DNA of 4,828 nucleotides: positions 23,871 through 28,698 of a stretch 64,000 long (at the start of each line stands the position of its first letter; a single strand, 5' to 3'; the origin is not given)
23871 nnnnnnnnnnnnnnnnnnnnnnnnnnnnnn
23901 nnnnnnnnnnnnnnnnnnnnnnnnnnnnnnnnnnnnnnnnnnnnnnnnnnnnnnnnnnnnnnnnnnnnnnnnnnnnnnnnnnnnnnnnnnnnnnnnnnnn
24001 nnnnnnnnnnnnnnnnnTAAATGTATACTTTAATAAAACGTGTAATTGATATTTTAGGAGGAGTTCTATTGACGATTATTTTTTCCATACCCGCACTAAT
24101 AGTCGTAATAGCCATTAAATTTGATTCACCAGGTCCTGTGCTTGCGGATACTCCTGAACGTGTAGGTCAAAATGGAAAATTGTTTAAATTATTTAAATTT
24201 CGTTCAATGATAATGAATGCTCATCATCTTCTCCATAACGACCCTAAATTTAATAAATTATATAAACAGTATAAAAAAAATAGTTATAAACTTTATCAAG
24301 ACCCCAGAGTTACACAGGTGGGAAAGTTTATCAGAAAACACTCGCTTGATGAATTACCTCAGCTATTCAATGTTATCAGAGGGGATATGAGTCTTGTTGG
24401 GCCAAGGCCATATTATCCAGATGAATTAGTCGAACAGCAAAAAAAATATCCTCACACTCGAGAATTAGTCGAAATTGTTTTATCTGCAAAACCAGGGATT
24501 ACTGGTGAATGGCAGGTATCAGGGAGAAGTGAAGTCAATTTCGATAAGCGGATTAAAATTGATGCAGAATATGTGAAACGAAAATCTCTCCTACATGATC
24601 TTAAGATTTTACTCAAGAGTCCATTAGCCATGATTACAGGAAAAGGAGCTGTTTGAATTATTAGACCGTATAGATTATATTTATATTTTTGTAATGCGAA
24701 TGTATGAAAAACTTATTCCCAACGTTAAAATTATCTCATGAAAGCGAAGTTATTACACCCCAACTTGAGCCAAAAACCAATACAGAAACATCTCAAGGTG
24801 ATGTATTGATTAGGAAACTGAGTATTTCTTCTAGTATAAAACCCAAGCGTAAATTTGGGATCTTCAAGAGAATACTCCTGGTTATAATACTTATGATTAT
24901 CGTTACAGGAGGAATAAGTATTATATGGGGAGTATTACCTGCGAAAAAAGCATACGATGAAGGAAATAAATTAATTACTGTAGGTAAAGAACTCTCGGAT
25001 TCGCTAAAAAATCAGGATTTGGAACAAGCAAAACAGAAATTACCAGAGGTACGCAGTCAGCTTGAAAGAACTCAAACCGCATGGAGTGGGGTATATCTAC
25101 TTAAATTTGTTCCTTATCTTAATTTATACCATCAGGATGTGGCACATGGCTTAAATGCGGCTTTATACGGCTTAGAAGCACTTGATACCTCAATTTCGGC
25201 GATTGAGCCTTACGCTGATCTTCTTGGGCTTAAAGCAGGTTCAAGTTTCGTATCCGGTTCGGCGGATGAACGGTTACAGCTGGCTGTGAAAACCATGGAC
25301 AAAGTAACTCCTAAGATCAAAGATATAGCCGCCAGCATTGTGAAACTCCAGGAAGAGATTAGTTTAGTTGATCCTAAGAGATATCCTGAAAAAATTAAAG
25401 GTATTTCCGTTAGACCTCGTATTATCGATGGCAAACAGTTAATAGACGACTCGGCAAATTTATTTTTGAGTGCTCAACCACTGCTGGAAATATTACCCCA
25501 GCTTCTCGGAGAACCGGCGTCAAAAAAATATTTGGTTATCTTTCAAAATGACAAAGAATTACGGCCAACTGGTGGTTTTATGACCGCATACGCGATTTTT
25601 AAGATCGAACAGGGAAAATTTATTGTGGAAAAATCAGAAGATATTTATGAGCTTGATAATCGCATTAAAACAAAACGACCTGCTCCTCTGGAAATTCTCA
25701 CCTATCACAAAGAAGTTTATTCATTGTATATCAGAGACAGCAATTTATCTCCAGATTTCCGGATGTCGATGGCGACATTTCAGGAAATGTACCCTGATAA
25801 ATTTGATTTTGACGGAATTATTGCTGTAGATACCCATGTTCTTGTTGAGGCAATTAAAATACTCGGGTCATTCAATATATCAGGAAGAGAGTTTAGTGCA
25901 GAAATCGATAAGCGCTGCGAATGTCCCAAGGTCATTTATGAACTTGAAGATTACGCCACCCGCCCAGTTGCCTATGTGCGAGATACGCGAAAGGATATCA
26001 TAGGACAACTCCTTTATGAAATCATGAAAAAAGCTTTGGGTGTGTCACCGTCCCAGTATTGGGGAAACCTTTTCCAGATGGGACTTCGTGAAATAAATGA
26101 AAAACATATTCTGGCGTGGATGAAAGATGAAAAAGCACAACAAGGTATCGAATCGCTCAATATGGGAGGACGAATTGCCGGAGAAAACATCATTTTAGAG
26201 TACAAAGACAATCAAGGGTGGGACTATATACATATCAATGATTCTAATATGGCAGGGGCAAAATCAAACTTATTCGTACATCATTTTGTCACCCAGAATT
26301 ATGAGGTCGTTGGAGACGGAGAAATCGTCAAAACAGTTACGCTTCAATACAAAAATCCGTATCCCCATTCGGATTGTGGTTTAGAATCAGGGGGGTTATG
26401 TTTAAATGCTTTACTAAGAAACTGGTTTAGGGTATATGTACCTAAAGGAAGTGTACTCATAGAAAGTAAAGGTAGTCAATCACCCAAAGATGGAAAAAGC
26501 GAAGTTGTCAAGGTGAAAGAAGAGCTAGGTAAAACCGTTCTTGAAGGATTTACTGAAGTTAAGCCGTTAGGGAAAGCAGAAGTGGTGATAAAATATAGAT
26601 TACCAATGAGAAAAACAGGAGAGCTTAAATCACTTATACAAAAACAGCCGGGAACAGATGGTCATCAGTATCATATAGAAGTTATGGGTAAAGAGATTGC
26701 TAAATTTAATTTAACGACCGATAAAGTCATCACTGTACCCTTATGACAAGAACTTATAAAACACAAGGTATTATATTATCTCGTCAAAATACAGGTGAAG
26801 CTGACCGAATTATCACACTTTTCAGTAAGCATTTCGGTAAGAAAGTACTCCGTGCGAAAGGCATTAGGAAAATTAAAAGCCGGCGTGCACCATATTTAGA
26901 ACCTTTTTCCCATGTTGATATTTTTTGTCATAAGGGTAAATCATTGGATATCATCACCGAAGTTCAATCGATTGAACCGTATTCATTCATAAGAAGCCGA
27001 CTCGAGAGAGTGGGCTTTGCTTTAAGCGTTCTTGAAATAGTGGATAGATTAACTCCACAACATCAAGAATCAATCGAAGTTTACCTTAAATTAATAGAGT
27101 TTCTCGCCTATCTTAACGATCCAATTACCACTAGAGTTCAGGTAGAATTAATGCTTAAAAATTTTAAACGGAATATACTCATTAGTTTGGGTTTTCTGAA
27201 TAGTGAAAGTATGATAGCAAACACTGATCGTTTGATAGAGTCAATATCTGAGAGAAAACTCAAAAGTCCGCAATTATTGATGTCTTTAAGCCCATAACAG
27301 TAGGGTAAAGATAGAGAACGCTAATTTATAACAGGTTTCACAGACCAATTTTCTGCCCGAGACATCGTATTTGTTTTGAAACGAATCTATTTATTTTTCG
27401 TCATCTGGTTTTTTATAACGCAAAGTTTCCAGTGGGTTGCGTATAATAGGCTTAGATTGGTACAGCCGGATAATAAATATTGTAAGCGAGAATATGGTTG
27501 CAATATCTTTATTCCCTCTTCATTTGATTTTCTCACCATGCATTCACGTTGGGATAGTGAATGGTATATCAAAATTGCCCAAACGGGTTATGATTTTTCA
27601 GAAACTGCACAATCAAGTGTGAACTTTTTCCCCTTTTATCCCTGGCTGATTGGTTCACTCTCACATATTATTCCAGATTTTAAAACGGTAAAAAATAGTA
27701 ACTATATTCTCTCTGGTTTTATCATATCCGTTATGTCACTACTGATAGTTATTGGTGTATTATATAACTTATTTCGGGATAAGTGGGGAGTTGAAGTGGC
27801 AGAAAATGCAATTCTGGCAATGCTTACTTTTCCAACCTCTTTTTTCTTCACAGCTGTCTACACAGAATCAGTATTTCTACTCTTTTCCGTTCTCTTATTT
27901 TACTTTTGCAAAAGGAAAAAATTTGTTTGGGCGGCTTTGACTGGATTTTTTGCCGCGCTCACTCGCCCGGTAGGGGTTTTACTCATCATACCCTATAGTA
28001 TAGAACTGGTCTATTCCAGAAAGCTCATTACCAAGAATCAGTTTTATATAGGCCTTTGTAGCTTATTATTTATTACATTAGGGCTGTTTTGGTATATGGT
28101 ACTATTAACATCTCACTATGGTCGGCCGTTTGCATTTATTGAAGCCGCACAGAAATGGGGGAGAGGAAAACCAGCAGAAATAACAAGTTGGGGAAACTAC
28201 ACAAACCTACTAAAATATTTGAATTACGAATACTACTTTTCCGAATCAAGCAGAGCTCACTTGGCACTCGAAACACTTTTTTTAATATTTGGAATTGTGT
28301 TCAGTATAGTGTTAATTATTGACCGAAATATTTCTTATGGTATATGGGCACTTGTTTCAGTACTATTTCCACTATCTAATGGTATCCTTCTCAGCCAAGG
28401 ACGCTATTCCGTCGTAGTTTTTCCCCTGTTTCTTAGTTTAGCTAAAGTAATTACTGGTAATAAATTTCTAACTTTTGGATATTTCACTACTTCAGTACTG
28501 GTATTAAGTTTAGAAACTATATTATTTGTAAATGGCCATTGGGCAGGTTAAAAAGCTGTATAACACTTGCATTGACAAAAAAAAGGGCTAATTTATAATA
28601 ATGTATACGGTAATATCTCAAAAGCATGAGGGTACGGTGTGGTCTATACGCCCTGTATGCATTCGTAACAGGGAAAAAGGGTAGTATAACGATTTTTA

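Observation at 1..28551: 28-kb glycosylation island with at least 7 GT-C paralogs alongside GT2/GT4 enzymes, a flippase, a priming transferase and DUF4012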

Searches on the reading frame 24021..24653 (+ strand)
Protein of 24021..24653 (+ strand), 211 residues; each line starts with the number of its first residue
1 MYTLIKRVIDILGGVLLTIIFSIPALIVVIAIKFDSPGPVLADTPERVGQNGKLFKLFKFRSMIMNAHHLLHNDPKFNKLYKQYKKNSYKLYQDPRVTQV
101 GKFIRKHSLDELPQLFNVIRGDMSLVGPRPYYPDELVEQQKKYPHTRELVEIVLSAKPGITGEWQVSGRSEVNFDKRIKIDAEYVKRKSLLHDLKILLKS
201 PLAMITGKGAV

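Call 5: search_protein_families(library=pfam, proteins=[window:24021-24653:+], max_evalue=0.01)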
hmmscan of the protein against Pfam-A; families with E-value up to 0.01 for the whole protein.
window:24021-24653:+ (211 aa): 1 family
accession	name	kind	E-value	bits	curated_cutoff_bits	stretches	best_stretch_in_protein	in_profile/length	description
PF02397.22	Bac_transf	-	4e-58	196.3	27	1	6-205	1-178/179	Bacterial sugar transferase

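Call 42: search_protein_families(library=ncbifam, proteins=[window:24021-24653:+], max_evalue=0.00001)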
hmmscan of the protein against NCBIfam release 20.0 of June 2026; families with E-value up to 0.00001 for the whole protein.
window:24021-24653:+ (211 aa): 10 families
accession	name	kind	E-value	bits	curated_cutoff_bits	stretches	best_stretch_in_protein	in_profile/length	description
TIGR03025.1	EPS_sugtrans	subfamily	4e-71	240.6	295.55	1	3-210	255-444/445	exopolysaccharide biosynthesis polyprenyl glycosylphosphotransferase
TIGR03022.1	WbaP_sugtrans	subfamily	1.4e-66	225.7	403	1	3-210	256-455/456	undecaprenyl-phosphate galactose phosphotransferase WbaP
TIGR03023.1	WcaJ_sugtrans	equivalog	1.3e-57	196.1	410.75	1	3-210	260-452/453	undecaprenyl-phosphate glucose phosphotransferase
NF052601.1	undeca_RfbP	equivalog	3.2e-56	190.3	330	1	4-205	43-236/244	undecaprenyl-phosphate galactose phosphotransferase family protein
NF041877.1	EPS_EpsZ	equivalog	2.2e-50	171.6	800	1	5-210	265-458/459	exopolysaccharide biosynthesis polyisoprenyl-phosphate hexose-1-phosphate transferase EpsZ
NF011751.0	PRK15204.1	equivalog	3.1e-49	167.8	907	1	4-209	278-474/476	undecaprenyl-phosphate galactose phosphotransferase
TIGR03013.1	EpsB_2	subfamily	4.5e-41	141.4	393.35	1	3-210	252-442/443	TIGR03013 family XrtA/PEP-CTERM system glycosyltransferase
NF007518.0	PRK10124.1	equivalog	1.1e-33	116.7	684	1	3-198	271-451/464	undecaprenyl-phosphate glucose phosphotransferase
NF050817.1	PolSacchBiosHfsE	equivalog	1.7e-32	112.8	750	1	3-198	269-453/467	polysaccharide biosynthesis protein HfsE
NF045514.1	glycotran_HepC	equivalog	7.9e-25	87.4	140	1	3-131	114-212/220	heterocyst development glycosyltransferase HepC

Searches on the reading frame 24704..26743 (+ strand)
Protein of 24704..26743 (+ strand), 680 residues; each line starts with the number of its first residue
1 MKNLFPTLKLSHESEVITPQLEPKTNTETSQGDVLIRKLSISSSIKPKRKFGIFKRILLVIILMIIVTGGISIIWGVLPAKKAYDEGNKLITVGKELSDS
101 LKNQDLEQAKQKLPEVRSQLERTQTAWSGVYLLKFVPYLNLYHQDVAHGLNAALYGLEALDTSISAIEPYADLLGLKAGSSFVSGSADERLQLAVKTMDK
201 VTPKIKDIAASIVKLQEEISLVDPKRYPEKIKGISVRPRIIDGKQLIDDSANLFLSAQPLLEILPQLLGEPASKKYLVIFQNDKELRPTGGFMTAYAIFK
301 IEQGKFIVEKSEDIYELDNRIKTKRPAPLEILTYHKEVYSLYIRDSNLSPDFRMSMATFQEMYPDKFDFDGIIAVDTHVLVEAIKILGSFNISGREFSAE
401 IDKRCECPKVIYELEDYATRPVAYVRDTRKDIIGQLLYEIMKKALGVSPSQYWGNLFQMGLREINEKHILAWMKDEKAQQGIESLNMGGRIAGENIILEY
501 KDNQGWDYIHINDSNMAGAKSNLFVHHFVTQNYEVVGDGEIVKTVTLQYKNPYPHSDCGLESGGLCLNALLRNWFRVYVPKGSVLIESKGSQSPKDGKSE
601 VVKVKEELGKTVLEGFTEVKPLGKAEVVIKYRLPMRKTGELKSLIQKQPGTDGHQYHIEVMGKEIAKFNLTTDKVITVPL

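Call 5: search_protein_families(library=pfam, proteins=[window:24704-26743:+], max_evalue=0.01)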
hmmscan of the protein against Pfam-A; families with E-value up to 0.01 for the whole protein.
window:24704-26743:+ (680 aa): 1 family
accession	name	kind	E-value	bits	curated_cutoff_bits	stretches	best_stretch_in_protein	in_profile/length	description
PF13196.11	DUF4012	-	1.9e-21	77.5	28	1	274-395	4-128/144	Protein of unknown function (DUF4012)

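Call 9: find_encoding_contigs(protein=window:24704-26743:+, flank=10000, max_places=6)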
Protein window:24704-26743:+ (680 aa): 1 contig read that carries it; 1 place shown.
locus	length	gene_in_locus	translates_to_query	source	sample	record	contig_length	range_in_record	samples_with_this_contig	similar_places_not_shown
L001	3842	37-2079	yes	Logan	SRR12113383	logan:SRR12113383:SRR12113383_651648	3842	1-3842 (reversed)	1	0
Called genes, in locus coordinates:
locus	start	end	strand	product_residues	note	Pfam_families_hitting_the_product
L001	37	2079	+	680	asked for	PF13196:DUF4012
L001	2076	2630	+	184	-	PF11967:RecO_N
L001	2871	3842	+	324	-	?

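Call 11: search_protein_families(library=ncbifam, proteins=[window:24704-26743:+], max_evalue=0.1)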
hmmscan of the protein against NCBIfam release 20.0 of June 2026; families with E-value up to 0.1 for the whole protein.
window:24704-26743:+ (680 aa): 0 families

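Call 61: find_homologous_proteins(query=window:24704-26743:+, max_evalue=0.00001)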
Query window:24704-26743:+ (680 aa): 3874 proteins with E <= 0.00001 among 8000 candidates; the best 120 are listed.
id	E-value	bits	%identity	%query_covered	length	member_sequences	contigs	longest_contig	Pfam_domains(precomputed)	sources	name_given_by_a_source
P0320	0.0e+0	1522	100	100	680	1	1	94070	PF13196.12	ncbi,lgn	-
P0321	6.4e-283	958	63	100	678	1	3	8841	PF13196.12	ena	-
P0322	1.1e-278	944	66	94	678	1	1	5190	PF13196.12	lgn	-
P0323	1.8e-277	940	64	93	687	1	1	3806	PF13196.12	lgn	-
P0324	4.6e-277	939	62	100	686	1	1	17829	PF13196.12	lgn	-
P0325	1.9e-276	937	63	97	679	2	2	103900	PF13196.12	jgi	-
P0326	2.6e-275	933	61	100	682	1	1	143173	PF13196.12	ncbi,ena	-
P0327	1.2e-273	927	61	100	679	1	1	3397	PF13196.12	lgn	-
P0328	4.7e-273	925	63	96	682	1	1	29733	PF13196.12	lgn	-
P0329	1.2e-272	924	65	89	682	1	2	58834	PF13196.12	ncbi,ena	ncbi:MAG: DUF4012 domain-containing protein [Patescibacteria group bacterium]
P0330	7.8e-272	921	64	93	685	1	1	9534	PF13196.12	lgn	-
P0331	1.1e-271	921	61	100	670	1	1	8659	PF13196.12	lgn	-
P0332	1.2e-269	914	63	94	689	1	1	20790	PF13196.12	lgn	-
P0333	2.0e-267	907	65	91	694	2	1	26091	PF13196.12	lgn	-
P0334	2.4e-267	907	61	100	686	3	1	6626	PF13196.12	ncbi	-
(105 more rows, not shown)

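Call 68: predict_structure(alignment_id=A3)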
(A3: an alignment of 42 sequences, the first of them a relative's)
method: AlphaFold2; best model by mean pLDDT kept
length: 680 residues; sequences in the alignment: 42
mean_pLDDT: 81.6   pTM: 0.75
mean pLDDT of the five models: 81.6, 79.7, 78.3, 78.0, 74.9
residues with pLDDT >= 90: 265; 70-90: 307; 50-70: 53; < 50: 55
segments of 3 or more residues with pLDDT < 50: 1-51, 422-424
pLDDT, mean of each block of 10 residues (from residue 1): 37 35 32 32 38 65 79 77 91 92 86 95 91 83 93 95 89 70 70 85 92 95 93 90 89 86 91 91 67 78 85 82 85 79 83 89 82 89 91 88 82 69 52 77 67 82 90 92 86 78 88 78 86 93 97 75 68 93 97 92 95 95 95 91 92 91 95 92
secondary structure, 60 per line:
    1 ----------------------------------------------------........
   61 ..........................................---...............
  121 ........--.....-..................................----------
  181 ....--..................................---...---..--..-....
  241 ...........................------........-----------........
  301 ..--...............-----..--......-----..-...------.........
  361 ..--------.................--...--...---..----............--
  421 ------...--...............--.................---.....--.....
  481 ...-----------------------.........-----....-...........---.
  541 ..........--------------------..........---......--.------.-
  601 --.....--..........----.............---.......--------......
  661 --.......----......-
elements in order: H53-102 H106-128 H131-135 H137-170 H181-184 H187-220 H237-267 E274-281 E293-302 E305-313 H314-319 H329-334 H352-362 E371-376 H377-387 E390-392 E395-397 H409-418 H432-446 H449-465 E469-473 H476-483 E507-515 H521-524 E526-536 E540-550 E571-580 E584-589 E603-607 E610-619 E624-636 E640-646 E655-660 E663-669 E674-679

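Call 70: fold_search(model_id=the predicted structure, library=pdb)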
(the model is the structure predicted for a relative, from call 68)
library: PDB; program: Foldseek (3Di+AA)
matches with E <= 10: 675; with E <= 0.001: 2
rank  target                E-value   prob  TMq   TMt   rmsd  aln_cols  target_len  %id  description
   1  4g2a                  3.9e-04  1.00  0.16  0.30   5.6       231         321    7  Crystal structure of a putative nutrient binding protein (lpg2210) from Legionella pneumophila subsp. pneumophila str. P (released 2012-08-29)
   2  5ab0_C                8.9e-04  1.00  0.13  0.10   7.2       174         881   11  Crystal structure of aminopeptidase ERAP2 with ligand (released 2015-09-30)
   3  5ab2_B                1.0e-03  1.00  0.14  0.11   7.5       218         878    9  Crystal structure of aminopeptidase ERAP2 with ligand (released 2015-09-30)
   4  6a8z_B                1.3e-03  0.99  0.12  0.18  10.7       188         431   13  Crystal structure of M1 zinc metallopeptidase from Deinococcus radiodurans (released 2019-07-17)
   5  3mdj_B                1.3e-03  1.00  0.13  0.11   7.8       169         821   11  ER Aminopeptidase, ERAP1, Bound to the Zinc Aminopeptidase Inhibitor, Bestatin (released 2011-03-30)
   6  3mdj_A                1.8e-03  1.00  0.12  0.11   9.0       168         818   11  ER Aminopeptidase, ERAP1, Bound to the Zinc Aminopeptidase Inhibitor, Bestatin (released 2011-03-30)
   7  7sh0_A                2.0e-03  1.00  0.13  0.10   7.3       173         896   11  CRYSTAL STRUCTURE OF ENDOPLASMIC RETICULUM AMINOPEPTIDASE 2 (ERAP2) COMPLEX WITH A HIGHLY SELECTIVE AND POTENT SMALL M (released 2022-07-20)
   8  5mj6_A                2.1e-03  1.00  0.14  0.11   7.7       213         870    6  Ligand-induced conformational change of Insulin-regulated aminopeptidase: insights on catalytic mechanism and active s (released 2017-04-05)
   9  3mdj_C                2.2e-03  1.00  0.13  0.11   7.7       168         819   11  ER Aminopeptidase, ERAP1, Bound to the Zinc Aminopeptidase Inhibitor, Bestatin (released 2011-03-30)
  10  6a8z_A                2.2e-03  0.99  0.12  0.18  10.8       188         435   14  Crystal structure of M1 zinc metallopeptidase from Deinococcus radiodurans (released 2019-07-17)
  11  6ifg_B                2.2e-03  0.99  0.12  0.18  10.5       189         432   12  Crystal structure of M1 zinc metallopeptidase E323A mutant bound to Tyr-ser-ala substrate from Deinococcus radiodurans (released 2019-09-25)
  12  8cgp_B                2.3e-03  1.00  0.11  0.09   8.0       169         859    6  Insulin regulated aminopeptidase (IRAP) in complex with an allosteric aryl sulfonamide inhibitor (released 2024-01-31)
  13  6ifg_A                2.6e-03  1.00  0.13  0.19  10.3       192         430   12  Crystal structure of M1 zinc metallopeptidase E323A mutant bound to Tyr-ser-ala substrate from Deinococcus radiodurans (released 2019-09-25)
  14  6kp1_A                2.7e-03  0.99  0.13  0.18  10.6       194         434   12  Crystal structure of two domain M1 zinc metallopeptidase E323A mutant bound to L-methionine amino acid (released 2020-06-24)
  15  7nsk_A                2.9e-03  1.00  0.13  0.10   7.4       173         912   10  Endoplasmic reticulum aminopeptidase 2 complexed with a hydroxamic ligand (released 2022-06-22)
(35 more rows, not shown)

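Call 72: search_protein_families(library=pfam, alignment_id=A3, max_evalue=10)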
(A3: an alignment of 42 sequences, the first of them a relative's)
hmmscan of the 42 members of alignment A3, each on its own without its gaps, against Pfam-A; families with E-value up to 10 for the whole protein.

A. member 1, P0320 (680 aa): 1 family
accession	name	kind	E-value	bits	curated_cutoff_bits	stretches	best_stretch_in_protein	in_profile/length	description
PF13196.11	DUF4012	-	1.9e-21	77.5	28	1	274-395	4-128/144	Protein of unknown function (DUF4012)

B. families by the number of members that match (of 42 scanned): 41 families (the first 25 are shown)
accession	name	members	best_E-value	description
PF13196.11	DUF4012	42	5e-26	Protein of unknown function (DUF4012)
PF05531.17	NPV_P10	7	0.082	Nucleopolyhedrovirus P10 protein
PF23191.1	WH_MCM3_C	4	0.046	MCM3-like, winged helix domain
PF01920.25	Prefoldin_2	3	0.049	Prefoldin subunit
PF23906.1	DUF7248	2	0.013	Family of unknown function (DUF7248)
PF14654.11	Epiglycanin_C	2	0.014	Mucin, cleavage site, TM and cytoplasmic tail region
PF14523.12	Syntaxin_2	2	0.13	Syntaxin-like protein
PF06005.17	ZapB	2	0.16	Cell division protein ZapB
PF12679.13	ABC2_membrane_2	1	0.0016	ABC-2 family transporter protein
PF15829.10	DUF4711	1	0.0057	Domain of unknown function (DUF4711)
PF01594.21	AI-2E_transport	1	0.015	AI-2E family transporter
PF08998.16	Epsilon_antitox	1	0.033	Bacterial epsilon antitoxin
PF04645.17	DUF603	1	0.041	Protein of unknown function, DUF603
PF05399.16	EVI2A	1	0.053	Ectropic viral integration site 2A protein (EVI2A)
PF25099.1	GOLD_PATL1_C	1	0.054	Patellin-1-like, C-terminal GOLD domain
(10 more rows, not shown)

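Call 73: search_solved_structures(query=A3, max_evalue=10)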
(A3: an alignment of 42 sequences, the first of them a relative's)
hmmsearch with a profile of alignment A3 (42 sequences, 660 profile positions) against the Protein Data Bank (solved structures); distinct sequences matched with E-value up to 10: 3.
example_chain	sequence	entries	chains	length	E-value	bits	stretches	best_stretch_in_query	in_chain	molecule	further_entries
9tfq_C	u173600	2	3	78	0.17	13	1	91-157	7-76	Engineered integrated domain of Rmo2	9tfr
4oyd_B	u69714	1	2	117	0.34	12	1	31-109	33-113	Computationally designed Inhibitor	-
5vgj_G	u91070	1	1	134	0.55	11.3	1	49-156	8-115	1FD6-V1V2-WITO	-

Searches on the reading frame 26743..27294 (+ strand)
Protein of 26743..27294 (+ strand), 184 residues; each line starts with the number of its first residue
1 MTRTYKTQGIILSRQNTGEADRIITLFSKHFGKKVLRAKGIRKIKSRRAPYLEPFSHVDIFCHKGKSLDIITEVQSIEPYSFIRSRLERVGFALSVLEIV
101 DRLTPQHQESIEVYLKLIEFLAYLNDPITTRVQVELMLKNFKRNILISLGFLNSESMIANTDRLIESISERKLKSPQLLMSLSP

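Call 5: search_protein_families(library=pfam, proteins=[window:26743-27294:+], max_evalue=0.01)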
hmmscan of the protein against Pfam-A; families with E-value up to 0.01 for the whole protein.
window:26743-27294:+ (184 aa): 2 families
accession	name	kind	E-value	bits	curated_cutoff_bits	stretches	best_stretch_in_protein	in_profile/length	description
PF11967.14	RecO_N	-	6.2e-22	77.9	27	1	1-80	1-80/80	Recombination protein O N terminal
PF02565.21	RecO_C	-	0.0054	16.9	22.1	1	84-127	1-48/157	Recombination protein O C terminal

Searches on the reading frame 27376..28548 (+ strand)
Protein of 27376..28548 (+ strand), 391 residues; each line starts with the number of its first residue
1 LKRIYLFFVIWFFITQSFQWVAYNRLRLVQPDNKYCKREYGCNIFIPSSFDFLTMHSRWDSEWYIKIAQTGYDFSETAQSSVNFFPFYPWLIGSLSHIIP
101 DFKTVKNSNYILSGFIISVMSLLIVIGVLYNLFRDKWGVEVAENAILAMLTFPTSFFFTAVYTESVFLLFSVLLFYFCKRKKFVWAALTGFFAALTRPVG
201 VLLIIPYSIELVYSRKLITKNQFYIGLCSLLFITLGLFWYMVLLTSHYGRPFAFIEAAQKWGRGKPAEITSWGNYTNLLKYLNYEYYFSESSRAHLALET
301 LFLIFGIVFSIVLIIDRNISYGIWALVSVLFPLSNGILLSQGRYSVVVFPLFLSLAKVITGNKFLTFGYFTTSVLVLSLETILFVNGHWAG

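Call 5: search_protein_families(library=pfam, proteins=[window:27376-28548:+], max_evalue=0.01)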
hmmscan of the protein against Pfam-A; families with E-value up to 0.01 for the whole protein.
window:27376-28548:+ (391 aa): 1 family
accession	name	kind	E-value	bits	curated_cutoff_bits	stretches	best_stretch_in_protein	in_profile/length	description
PF04188.19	Mannosyl_trans2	-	3.1e-05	24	22.4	1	53-224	55-228/443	Mannosyltransferase (PIG-V)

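Call 11: search_protein_families(library=ncbifam, proteins=[window:27376-28548:+], max_evalue=0.1)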
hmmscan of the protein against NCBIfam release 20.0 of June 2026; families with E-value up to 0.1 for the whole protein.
window:27376-28548:+ (391 aa): 1 family
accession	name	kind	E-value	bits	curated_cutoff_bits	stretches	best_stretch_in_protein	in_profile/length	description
NF046093.1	AZOBR_p60025_fam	subfamily_domain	4e-07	29.5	150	1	5-232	9-230/232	AZOBR_p60025 family cell surface glycopolymer formation protein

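Call 77: find_encoding_contigs(protein=window:27376-28548:+, flank=6000, max_places=4)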
Protein window:27376-28548:+ (391 aa): no gene with exactly this product is on record in the collection.
